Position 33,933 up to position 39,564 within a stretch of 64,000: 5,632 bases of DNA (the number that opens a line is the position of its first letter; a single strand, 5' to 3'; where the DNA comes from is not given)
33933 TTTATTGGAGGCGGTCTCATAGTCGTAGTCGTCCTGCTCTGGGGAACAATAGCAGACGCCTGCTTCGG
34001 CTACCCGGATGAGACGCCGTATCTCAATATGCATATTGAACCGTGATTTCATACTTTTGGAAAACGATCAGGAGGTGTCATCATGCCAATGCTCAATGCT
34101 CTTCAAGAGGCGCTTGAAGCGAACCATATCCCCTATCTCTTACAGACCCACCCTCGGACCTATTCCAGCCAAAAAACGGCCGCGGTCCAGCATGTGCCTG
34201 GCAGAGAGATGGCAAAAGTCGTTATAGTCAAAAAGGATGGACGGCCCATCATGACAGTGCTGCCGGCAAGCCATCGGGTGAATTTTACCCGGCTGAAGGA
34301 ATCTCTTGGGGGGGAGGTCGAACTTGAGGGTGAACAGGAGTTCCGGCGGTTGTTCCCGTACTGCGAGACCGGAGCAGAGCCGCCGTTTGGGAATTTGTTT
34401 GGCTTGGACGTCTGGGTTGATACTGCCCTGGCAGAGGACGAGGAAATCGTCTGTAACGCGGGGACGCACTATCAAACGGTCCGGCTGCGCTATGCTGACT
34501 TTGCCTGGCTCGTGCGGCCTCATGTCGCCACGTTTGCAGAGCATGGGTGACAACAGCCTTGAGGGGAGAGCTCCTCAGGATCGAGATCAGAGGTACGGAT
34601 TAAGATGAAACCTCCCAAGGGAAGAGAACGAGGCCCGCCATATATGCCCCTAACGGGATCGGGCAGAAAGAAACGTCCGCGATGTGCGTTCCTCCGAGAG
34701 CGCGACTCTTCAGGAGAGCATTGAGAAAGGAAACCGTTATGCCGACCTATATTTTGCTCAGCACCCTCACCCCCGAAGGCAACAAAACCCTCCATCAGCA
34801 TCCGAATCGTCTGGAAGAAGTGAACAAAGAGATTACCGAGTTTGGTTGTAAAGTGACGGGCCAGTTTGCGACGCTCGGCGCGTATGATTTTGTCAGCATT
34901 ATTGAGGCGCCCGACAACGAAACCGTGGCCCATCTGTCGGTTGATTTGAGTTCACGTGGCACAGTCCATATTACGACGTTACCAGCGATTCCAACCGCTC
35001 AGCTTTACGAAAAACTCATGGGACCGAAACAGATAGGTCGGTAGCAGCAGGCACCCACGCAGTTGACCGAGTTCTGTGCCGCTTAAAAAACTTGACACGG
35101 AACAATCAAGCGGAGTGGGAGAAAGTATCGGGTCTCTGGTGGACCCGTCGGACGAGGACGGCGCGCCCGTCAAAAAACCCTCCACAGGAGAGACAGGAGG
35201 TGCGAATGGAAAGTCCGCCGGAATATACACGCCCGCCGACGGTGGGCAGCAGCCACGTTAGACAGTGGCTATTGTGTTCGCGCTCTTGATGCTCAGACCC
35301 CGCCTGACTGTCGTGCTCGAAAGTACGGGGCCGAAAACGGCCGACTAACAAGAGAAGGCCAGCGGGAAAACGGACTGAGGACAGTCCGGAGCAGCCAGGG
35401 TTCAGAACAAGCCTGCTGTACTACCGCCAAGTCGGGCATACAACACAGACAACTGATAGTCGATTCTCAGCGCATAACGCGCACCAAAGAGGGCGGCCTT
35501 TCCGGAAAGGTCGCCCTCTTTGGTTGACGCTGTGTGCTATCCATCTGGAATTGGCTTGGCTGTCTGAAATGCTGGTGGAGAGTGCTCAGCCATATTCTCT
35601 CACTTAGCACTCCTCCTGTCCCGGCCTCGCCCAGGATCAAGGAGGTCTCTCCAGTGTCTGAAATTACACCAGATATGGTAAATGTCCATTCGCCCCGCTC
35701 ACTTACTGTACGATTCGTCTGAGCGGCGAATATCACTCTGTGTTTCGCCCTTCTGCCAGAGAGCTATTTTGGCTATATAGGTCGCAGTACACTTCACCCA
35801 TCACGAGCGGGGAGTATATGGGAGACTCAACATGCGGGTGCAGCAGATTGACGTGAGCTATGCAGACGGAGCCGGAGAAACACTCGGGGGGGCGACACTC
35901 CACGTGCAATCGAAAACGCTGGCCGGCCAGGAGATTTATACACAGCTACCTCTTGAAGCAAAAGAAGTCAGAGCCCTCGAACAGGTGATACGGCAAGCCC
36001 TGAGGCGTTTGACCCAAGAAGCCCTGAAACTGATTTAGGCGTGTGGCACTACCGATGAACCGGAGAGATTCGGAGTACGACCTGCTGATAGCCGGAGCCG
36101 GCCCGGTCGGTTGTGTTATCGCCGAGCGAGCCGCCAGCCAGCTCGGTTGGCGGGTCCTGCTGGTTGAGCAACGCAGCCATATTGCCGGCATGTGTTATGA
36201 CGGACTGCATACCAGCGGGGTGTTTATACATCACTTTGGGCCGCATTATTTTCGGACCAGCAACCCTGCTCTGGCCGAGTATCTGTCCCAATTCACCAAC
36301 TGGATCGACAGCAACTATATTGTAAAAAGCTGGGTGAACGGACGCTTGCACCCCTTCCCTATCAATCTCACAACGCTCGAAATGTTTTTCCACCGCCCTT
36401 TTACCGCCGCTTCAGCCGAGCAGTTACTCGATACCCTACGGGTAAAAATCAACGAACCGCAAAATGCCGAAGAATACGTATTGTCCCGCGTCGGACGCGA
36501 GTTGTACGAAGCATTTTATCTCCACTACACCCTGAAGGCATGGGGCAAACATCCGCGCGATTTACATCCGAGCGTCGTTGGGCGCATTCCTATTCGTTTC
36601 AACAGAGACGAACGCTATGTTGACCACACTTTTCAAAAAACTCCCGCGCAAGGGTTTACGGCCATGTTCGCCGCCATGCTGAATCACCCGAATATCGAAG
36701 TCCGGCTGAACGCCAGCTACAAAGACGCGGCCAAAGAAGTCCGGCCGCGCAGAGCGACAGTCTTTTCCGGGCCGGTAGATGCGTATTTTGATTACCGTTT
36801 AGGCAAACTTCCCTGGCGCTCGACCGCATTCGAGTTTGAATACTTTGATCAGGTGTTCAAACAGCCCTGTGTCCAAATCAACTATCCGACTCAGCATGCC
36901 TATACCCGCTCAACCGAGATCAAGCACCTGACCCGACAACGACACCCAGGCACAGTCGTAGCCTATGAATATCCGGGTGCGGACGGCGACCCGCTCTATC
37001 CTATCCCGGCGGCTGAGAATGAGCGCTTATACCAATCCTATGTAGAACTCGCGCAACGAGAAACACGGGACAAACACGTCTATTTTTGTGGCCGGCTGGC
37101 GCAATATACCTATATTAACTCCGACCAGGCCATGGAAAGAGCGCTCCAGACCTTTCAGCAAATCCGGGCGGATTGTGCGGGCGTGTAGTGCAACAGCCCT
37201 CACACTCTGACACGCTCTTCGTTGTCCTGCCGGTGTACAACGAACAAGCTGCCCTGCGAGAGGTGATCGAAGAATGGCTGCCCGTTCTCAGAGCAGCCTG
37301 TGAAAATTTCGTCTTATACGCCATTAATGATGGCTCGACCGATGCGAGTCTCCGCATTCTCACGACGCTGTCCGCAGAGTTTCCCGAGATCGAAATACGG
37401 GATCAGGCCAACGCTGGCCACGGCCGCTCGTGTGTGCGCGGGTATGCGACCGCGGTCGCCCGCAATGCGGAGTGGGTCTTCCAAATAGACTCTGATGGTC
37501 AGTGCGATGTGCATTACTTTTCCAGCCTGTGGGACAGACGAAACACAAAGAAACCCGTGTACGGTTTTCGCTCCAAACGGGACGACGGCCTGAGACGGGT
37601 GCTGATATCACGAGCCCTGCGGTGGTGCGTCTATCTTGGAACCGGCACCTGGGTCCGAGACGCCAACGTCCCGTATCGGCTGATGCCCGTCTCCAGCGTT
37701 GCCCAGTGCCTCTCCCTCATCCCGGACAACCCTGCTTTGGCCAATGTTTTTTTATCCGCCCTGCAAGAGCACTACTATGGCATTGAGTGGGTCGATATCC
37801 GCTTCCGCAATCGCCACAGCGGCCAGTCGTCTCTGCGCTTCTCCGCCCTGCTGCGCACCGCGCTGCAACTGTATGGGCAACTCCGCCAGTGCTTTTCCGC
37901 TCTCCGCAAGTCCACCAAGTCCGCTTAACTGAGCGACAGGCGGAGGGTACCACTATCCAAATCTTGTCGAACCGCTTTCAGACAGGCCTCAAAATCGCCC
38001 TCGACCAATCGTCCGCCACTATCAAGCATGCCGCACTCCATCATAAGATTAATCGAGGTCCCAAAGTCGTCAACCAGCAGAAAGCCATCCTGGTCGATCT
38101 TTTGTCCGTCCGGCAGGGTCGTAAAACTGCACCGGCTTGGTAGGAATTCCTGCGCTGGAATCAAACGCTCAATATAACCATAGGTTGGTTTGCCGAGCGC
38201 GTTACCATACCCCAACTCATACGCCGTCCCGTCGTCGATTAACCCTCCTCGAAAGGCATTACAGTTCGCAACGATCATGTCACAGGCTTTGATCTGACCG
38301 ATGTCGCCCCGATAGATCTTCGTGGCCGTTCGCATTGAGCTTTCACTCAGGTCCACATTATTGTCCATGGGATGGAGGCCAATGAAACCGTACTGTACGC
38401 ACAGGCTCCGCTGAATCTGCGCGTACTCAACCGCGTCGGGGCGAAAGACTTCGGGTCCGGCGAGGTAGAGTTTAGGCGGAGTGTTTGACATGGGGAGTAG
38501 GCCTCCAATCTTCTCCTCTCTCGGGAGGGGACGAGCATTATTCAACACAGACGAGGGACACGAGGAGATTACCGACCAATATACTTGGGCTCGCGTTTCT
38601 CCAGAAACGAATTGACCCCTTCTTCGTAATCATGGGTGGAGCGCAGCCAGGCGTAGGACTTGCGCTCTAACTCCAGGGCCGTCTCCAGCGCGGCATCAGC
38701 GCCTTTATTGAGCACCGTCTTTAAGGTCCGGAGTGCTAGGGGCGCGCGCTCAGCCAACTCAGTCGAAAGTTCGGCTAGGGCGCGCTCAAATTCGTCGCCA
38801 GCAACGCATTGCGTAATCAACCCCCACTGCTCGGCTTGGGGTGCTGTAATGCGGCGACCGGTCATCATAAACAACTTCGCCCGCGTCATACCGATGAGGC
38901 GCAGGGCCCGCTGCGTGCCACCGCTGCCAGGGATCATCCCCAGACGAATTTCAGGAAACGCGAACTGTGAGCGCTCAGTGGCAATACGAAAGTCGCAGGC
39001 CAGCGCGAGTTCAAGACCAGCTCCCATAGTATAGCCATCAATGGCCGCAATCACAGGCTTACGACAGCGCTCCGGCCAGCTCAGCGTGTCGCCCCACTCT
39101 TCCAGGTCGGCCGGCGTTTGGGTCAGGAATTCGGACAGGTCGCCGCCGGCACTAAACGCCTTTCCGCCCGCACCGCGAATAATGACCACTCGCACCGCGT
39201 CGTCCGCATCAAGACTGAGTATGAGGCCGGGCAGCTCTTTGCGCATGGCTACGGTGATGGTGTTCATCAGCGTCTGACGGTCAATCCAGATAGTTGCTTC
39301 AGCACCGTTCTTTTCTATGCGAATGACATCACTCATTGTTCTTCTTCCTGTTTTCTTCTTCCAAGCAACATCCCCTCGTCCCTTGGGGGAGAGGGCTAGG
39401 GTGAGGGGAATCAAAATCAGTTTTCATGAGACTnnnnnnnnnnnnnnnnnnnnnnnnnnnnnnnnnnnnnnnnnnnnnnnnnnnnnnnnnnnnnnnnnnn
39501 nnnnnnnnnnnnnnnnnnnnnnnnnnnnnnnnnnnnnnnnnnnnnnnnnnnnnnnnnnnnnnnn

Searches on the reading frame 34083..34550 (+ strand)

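Call 61: search_protein_families(library=pfam, proteins=[window:34083-34550:+], max_evalue=0.0001)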
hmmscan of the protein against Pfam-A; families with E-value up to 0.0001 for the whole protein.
window:34083-34550:+ (155 aa): 1 family
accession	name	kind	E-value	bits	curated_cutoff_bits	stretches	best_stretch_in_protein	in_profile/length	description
PF04073.20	tRNA_edit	-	5.6e-24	85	25.5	1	23-140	1-120/123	Aminoacyl-tRNA editing domain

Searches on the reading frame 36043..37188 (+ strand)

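Call 61: search_protein_families(library=pfam, proteins=[window:36043-37188:+], max_evalue=0.0001)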
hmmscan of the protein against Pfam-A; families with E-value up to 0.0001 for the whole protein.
window:36043-37188:+ (381 aa): 2 families
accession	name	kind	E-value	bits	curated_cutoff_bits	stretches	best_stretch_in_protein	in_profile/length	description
PF03275.19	GLF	-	4.3e-62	209.9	26.3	1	158-357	2-203/203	UDP-galactopyranose mutase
PF13450.12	NAD_binding_8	-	3.6e-12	46.8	21.9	1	16-84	1-68/68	NAD(P)-binding Rossmann-like domain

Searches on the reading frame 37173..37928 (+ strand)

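Call 61: search_protein_families(library=pfam, proteins=[window:37173-37928:+], max_evalue=0.0001)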
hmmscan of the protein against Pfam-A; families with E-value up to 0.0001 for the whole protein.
window:37173-37928:+ (251 aa): 1 family
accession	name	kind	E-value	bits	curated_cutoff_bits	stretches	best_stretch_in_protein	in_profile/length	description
PF00535.33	Glycos_transf_2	-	2e-12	47.8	23.3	1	17-140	2-122/168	Glycosyl transferase family 2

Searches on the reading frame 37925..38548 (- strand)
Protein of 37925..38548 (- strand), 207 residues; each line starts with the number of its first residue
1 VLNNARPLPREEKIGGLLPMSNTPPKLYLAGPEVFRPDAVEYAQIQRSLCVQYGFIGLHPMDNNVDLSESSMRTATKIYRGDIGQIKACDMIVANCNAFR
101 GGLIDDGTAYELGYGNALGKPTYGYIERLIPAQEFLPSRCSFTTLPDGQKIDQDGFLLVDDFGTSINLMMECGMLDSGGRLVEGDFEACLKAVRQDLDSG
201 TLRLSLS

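Call 61: search_protein_families(library=pfam, proteins=[window:37925-38548:-], max_evalue=0.0001)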
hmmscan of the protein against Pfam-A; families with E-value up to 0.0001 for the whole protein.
window:37925-38548:- (207 aa): 1 family
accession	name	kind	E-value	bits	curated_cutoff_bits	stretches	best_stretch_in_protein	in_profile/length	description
PF05014.21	Nuc_deoxyrib_tr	-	8.7e-31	106.9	28.8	1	27-169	1-117/117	Nucleoside 2-deoxyribosyltransferase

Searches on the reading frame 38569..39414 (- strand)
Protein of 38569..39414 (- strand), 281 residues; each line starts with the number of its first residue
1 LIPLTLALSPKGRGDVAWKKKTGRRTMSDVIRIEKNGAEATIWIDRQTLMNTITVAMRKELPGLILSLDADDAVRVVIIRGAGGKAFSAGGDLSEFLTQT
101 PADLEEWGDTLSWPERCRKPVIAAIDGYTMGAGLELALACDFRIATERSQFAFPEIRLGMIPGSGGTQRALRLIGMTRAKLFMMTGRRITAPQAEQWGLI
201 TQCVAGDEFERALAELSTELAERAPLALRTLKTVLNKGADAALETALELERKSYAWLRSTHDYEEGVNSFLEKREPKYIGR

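Call 61: search_protein_families(library=pfam, proteins=[window:38569-39414:-], max_evalue=0.0001)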
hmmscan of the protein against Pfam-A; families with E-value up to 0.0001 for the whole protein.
window:38569-39414:- (281 aa): 2 families
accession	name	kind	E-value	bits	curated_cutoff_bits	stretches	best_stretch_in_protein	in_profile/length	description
PF00378.25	ECH_1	-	9.6e-58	195.9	27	1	38-279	5-249/251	Enoyl-CoA hydratase/isomerase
PF16113.10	ECH_2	-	1.8e-37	130.1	27.2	1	41-218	3-186/335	Enoyl-CoA hydratase/isomerase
